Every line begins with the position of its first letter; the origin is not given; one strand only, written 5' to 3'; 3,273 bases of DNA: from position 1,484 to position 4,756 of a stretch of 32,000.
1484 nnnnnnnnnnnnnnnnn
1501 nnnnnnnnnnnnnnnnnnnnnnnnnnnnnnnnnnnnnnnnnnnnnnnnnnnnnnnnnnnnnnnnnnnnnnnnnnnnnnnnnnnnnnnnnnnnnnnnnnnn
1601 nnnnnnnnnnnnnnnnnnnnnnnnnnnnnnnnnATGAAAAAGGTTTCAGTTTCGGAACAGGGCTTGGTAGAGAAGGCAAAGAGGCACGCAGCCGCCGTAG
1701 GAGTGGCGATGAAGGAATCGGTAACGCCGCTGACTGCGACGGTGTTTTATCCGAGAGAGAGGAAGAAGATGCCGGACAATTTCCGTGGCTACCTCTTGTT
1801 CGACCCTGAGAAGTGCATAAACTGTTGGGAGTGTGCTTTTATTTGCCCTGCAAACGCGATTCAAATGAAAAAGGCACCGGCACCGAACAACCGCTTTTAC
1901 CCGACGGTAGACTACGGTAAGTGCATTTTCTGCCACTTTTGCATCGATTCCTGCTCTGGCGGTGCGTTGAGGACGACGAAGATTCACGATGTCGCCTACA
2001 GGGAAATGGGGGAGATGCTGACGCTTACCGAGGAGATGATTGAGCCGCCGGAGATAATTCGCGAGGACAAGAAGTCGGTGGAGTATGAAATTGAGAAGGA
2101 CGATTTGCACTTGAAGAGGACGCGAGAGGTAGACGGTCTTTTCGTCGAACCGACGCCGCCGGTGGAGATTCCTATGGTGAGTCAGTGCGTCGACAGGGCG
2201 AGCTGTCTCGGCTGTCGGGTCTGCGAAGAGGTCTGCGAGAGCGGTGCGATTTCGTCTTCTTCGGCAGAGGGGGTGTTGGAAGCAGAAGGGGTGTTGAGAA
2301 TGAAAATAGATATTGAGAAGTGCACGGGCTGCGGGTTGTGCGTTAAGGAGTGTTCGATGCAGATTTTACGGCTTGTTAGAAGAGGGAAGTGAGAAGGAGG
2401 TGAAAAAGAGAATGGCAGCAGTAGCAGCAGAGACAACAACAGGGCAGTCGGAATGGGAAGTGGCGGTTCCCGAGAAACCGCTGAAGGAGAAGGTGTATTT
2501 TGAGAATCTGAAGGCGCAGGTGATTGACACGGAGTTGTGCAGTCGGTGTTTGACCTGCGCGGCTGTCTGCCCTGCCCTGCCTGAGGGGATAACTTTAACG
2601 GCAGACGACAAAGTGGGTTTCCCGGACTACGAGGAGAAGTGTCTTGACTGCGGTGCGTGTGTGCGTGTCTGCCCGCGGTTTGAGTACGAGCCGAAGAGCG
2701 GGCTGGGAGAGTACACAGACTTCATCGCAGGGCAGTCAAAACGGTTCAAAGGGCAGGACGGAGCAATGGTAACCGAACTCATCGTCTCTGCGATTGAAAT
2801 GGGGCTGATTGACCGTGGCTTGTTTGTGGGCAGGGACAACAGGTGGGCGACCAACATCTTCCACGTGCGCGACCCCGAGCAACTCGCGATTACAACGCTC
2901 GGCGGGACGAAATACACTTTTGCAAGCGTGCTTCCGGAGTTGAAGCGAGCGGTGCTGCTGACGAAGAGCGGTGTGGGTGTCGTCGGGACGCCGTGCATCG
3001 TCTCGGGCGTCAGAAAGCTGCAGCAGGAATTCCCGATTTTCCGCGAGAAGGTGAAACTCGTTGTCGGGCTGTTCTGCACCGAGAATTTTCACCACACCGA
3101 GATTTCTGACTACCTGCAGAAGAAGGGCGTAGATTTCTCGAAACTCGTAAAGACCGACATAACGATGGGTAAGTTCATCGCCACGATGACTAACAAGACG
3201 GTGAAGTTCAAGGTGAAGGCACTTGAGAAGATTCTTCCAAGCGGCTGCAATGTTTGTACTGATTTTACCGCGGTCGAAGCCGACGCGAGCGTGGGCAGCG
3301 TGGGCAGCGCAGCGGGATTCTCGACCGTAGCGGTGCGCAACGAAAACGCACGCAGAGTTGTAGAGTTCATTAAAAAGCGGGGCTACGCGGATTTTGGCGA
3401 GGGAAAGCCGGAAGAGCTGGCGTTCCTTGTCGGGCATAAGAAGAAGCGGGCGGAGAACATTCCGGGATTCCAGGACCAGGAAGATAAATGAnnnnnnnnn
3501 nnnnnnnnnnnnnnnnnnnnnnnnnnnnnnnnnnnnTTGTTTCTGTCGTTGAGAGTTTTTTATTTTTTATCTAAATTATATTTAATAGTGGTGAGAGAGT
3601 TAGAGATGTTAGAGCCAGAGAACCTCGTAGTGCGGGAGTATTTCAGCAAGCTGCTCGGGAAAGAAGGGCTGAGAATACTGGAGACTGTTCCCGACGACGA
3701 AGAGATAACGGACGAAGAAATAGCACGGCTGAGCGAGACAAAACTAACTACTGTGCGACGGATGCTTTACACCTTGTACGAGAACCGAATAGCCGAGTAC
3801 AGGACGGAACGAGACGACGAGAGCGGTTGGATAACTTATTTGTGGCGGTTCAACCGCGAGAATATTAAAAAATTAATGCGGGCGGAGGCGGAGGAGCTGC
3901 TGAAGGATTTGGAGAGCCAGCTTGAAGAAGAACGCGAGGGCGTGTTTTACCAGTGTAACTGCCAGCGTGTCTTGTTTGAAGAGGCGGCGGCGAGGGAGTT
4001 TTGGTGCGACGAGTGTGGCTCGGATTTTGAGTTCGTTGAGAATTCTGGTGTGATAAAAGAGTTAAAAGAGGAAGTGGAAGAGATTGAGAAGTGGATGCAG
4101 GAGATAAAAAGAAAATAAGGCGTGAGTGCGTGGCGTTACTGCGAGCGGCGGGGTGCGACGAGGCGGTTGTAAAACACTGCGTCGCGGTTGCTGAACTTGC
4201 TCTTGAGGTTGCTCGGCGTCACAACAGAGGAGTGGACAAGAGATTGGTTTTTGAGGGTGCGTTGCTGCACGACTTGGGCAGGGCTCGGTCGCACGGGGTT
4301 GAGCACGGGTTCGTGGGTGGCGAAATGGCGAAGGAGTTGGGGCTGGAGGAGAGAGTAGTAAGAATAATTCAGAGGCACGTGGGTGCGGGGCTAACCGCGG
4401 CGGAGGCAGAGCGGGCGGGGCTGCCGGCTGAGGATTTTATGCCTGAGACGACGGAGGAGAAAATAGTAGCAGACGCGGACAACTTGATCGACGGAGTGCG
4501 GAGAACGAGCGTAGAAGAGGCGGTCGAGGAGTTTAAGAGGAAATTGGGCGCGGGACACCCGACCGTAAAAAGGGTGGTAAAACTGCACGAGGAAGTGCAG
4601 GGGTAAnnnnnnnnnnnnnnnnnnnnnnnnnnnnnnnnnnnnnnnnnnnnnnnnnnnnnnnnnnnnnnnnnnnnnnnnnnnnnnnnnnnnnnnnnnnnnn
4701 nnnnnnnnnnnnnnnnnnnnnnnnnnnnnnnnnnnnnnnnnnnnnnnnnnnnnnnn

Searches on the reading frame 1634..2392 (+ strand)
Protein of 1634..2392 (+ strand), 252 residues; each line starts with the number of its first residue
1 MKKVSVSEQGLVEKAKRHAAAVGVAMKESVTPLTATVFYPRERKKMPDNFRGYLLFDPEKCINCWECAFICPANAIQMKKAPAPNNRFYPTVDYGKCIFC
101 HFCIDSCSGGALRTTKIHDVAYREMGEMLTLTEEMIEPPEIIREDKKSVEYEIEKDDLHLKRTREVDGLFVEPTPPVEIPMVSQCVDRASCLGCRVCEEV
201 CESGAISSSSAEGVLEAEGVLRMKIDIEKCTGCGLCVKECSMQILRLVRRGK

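Call 9: search_protein_families(library=pfam, proteins=[window:1634-2392:+], max_evalue=0.001)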
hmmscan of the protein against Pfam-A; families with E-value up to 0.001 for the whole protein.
window:1634-2392:+ (252 aa): 11 families
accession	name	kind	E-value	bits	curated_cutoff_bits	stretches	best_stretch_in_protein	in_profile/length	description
PF00037.32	Fer4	-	1.7e-21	75.5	21.1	3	56-77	3-24/24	4Fe-4S binding domain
PF12838.12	Fer4_7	-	6.6e-19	68.6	27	2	190-242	1-50/52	4Fe-4S dicluster domain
PF12837.12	Fer4_6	-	4.9e-18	64.6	25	3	223-244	2-23/24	4Fe-4S binding domain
PF13187.11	Fer4_9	-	1.4e-14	54.3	27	2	60-111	1-51/52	4Fe-4S dicluster domain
PF12797.12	Fer4_2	-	2e-12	46.6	24.5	1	222-241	2-21/22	4Fe-4S binding domain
PF14697.11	Fer4_21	-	5.4e-11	42.9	35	2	186-243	3-55/59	4Fe-4S dicluster domain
PF13237.11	Fer4_10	-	7.1e-10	39.1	25.5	2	55-107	3-52/53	4Fe-4S dicluster domain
PF13484.11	Fer4_16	-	4.7e-09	37.3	30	0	60-79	1-20/66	4Fe-4S double cluster binding domain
PF13183.11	Fer4_8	-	6e-08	33.5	27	0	190-244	4-68/68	4Fe-4S dicluster domain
PF13534.11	Fer4_17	-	6.2e-08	33.5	22.2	0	190-244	1-60/61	4Fe-4S dicluster domain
PF12800.12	Fer4_4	-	5.5e-06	26.7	24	0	228-242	2-16/17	4Fe-4S binding domain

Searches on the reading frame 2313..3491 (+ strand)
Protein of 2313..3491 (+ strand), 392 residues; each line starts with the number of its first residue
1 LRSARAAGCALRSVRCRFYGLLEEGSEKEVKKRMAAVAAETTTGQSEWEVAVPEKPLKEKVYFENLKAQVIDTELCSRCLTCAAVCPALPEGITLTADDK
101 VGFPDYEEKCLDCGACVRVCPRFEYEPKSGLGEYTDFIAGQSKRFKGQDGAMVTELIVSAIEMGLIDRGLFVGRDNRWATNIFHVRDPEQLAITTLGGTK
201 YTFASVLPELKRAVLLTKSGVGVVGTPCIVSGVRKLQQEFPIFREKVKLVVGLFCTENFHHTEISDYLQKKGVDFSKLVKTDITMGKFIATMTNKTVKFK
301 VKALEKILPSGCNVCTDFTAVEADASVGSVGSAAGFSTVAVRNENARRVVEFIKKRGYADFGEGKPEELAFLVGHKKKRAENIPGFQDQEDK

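Call 9: search_protein_families(library=pfam, proteins=[window:2313-3491:+], max_evalue=0.001)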
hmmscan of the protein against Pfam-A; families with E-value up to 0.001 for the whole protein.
window:2313-3491:+ (392 aa): 11 families
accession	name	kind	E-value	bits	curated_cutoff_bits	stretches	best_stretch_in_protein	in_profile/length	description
PF04432.18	FrhB_FdhB_C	-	1.2e-39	136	23.3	1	221-363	4-146/150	Coenzyme F420 hydrogenase/dehydrogenase, beta subunit C terminus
PF04422.18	FrhB_FdhB_N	-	4.7e-10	39.9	22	1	142-207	6-74/78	Coenzyme F420 hydrogenase/dehydrogenase, beta subunit N-term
PF13237.11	Fer4_10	-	3.6e-09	36.9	25.5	1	70-121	3-53/53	4Fe-4S dicluster domain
PF00037.32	Fer4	-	7e-08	32.4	21.1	2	70-87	2-19/24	4Fe-4S binding domain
PF12797.12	Fer4_2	-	1.4e-06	28.3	24.5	1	107-121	7-21/22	4Fe-4S binding domain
PF14697.11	Fer4_21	-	5.4e-06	26.9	35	1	70-121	2-52/59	4Fe-4S dicluster domain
PF13187.11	Fer4_9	-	1.1e-05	25.8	27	1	76-122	2-49/52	4Fe-4S dicluster domain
PF13183.11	Fer4_8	-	1.4e-05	26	27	0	108-127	3-22/68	4Fe-4S dicluster domain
PF12837.12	Fer4_6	-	1.6e-05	25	25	1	107-121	6-20/24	4Fe-4S binding domain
PF12838.12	Fer4_7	-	6.9e-05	23.7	27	0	76-121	2-49/52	4Fe-4S dicluster domain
PF12800.12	Fer4_4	-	0.0002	21.9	24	0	108-121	2-15/17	4Fe-4S binding domain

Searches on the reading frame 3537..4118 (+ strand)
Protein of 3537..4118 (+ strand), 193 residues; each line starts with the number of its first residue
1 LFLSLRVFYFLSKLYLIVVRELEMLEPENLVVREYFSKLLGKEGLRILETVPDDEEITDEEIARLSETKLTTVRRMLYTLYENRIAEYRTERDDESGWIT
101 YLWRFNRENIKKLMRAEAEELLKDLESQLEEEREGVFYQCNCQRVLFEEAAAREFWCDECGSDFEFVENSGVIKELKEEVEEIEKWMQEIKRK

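Call 9: search_protein_families(library=pfam, proteins=[window:3537-4118:+], max_evalue=0.001)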
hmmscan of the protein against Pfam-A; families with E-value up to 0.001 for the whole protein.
window:3537-4118:+ (193 aa): 2 families
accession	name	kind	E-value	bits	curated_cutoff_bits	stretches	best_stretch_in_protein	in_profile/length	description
PF02002.24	TFIIE_alpha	-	2e-19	69.9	22.9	1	34-133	5-104/105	TFIIE alpha subunit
PF09339.16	HTH_IclR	-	0.00071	19.7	22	0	44-88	5-50/52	IclR helix-turn-helix domain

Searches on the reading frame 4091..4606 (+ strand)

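Call 9: search_protein_families(library=pfam, proteins=[window:4091-4606:+], max_evalue=0.001)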
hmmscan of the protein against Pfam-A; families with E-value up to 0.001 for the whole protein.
window:4091-4606:+ (171 aa): 1 family
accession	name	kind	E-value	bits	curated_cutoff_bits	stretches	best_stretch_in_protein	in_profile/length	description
PF01966.28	HD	-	8.1e-16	58.8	22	1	27-132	2-113/116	HD domain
